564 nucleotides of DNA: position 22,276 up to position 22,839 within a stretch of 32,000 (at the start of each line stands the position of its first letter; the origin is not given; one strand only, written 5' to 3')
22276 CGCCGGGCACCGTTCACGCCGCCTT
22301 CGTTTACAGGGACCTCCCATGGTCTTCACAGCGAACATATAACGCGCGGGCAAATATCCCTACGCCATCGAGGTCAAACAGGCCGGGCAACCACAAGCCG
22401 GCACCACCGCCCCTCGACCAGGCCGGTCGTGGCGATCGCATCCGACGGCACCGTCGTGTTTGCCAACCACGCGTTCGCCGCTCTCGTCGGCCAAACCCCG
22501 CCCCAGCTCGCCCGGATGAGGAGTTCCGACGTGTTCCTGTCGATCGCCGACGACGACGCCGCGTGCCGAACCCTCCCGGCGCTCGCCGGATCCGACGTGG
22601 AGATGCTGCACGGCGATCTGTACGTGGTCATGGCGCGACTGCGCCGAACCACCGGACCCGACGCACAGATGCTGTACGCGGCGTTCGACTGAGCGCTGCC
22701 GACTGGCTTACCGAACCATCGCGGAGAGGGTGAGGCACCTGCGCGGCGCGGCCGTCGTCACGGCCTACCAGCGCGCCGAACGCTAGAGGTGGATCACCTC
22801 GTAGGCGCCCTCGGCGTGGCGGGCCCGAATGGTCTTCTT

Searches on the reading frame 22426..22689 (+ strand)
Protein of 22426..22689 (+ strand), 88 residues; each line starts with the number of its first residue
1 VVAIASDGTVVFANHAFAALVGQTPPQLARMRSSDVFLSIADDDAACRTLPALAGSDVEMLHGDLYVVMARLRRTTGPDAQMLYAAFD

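Call 26: search_protein_families(library=pfam, proteins=[window:22426-22689:+], max_evalue=1)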
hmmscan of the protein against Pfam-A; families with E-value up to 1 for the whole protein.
seq(88 aa): 4 families
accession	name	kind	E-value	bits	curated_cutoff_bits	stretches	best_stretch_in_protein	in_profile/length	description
PF13426.13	PAS_9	-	0.00041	21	27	1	4-54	7-54/103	PAS domain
PF00989.32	PAS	-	0.0062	17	22.6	1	1-38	14-51/113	PAS fold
PF13188.13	PAS_8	-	0.014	15.8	21.8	1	2-32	14-39/65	PAS domain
PF08448.16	PAS_4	-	0.034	14.8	23.1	1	3-47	10-54/110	PAS fold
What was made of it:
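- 22429..22692 (+): Divergent small PAS-domain gene (87 aa as called; the longest ORF starts at 22264), a probable target of the regulator. PAS_9 scores E=4e-4, below the gathering score (call 26).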

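Call 44: search_protein_families(library=padloc, proteins=[window:22429-22689:+], max_evalue=0.01)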
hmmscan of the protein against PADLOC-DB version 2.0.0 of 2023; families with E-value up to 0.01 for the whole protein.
window:22429-22689:+ (87 aa): 0 families

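Call 87: predict_structure(alignment_id=A4)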
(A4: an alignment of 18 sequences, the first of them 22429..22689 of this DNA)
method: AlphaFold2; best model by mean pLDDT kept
length: 87 residues; sequences in the alignment: 18
mean_pLDDT: 92.9   pTM: 0.79
mean pLDDT of the five models: 92.9, 92.5, 92.2, 81.5, 80.2
residues with pLDDT >= 90: 75; 70-90: 12; 50-70: 0; < 50: 0
segments of 3 or more residues with pLDDT < 50: none
pLDDT, mean of each block of 10 residues (from residue 1): 95 95 94 94 93 95 90 88 93
secondary structure, 60 per line:
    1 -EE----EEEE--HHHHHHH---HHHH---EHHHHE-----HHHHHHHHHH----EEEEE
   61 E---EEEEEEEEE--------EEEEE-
elements in order: E8-11 H14-20 H24-27 H32-35 H42-51 E56-61 E65-73 E82-86

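Call 95: fold_search(model_id=the predicted structure, library=pdb)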
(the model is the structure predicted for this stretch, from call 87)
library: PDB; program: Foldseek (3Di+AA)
matches with E <= 10: 426; with E <= 0.001: 0
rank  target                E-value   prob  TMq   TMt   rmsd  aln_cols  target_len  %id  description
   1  4l9f                  1.7e-02  1.00  0.66  0.54   3.6        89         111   18  Structure of a SeMet derivative of PpsR Q-PAS1 from Rb. sphaeroides (released 2014-02-12)
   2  4l9e                  2.3e-02  1.00  0.67  0.54   3.7        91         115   14  Structure of PpsR Q-PAS1 from Rb. sphaeroides (released 2014-02-12)
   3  3fc7_A                2.6e-02  0.94  0.49  0.44   5.9        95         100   15  The crystal structure of a domain of HTR-like protein from Haloarcula marismortui ATCC 43049 (released 2008-12-09)
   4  3mjq_B                2.9e-02  1.00  0.71  0.60   3.9        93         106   16  Crystal structure of the PAS domain of Q24QT8_DESHY protein from Desulfitobacterium hafniense. Northeast Structural Ge (released 2010-04-28)
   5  3bwl_B                3.1e-02  1.00  0.73  0.54   4.1        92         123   14  Crystal structure of PAS domain of HTR-like protein from Haloarcula marismortui (released 2008-01-15)
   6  7vni_D                3.1e-02  0.97  0.56  0.48   5.7        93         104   15  AHR-ARNT PAS-B heterodimer (released 2022-04-13)
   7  4hh3_B                3.8e-02  1.00  0.68  0.28   3.3        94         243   17  Structure of the AppA-PpsR2 core complex from Rb. sphaeroides (released 2013-06-05)
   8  3bwl_A                4.0e-02  1.00  0.74  0.54   4.1        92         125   13  Crystal structure of PAS domain of HTR-like protein from Haloarcula marismortui (released 2008-01-15)
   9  3mjq_A                4.0e-02  1.00  0.72  0.60   3.4        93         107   15  Crystal structure of the PAS domain of Q24QT8_DESHY protein from Desulfitobacterium hafniense. Northeast Structural Ge (released 2010-04-28)
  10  8g4a_A                4.8e-02  0.96  0.56  0.47   5.7        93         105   14  Human ARNT PAS-B complexed with KG-548 small molecule (released 2024-02-14)
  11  5f5y                  5.2e-02  0.96  0.57  0.50   5.7       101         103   11  WT Drosophila Melanogaster Cycle PAS-B with Bound Ethylene Glycol (released 2016-12-07)
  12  3olo_A                5.5e-02  0.99  0.67  0.54   4.5        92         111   11  Crystal structure of a PAS domain from two-component sensor histidine kinase (released 2010-09-15)
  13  7vni_C                5.5e-02  0.95  0.58  0.50   5.9       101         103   14  AHR-ARNT PAS-B heterodimer (released 2022-04-13)
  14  3bwl_D                5.9e-02  1.00  0.73  0.55   4.1        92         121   14  Crystal structure of PAS domain of HTR-like protein from Haloarcula marismortui (released 2008-01-15)
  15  5sy5_A                5.9e-02  0.95  0.57  0.22   5.8       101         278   14  Crystal Structure of the Heterodimeric NPAS1-ARNT Complex (released 2016-11-09)
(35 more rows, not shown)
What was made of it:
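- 22429..22692 (+): AF2 pLDDT is 92.9 and all 50 top Foldseek hits are PAS domains (calls 87, 95).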
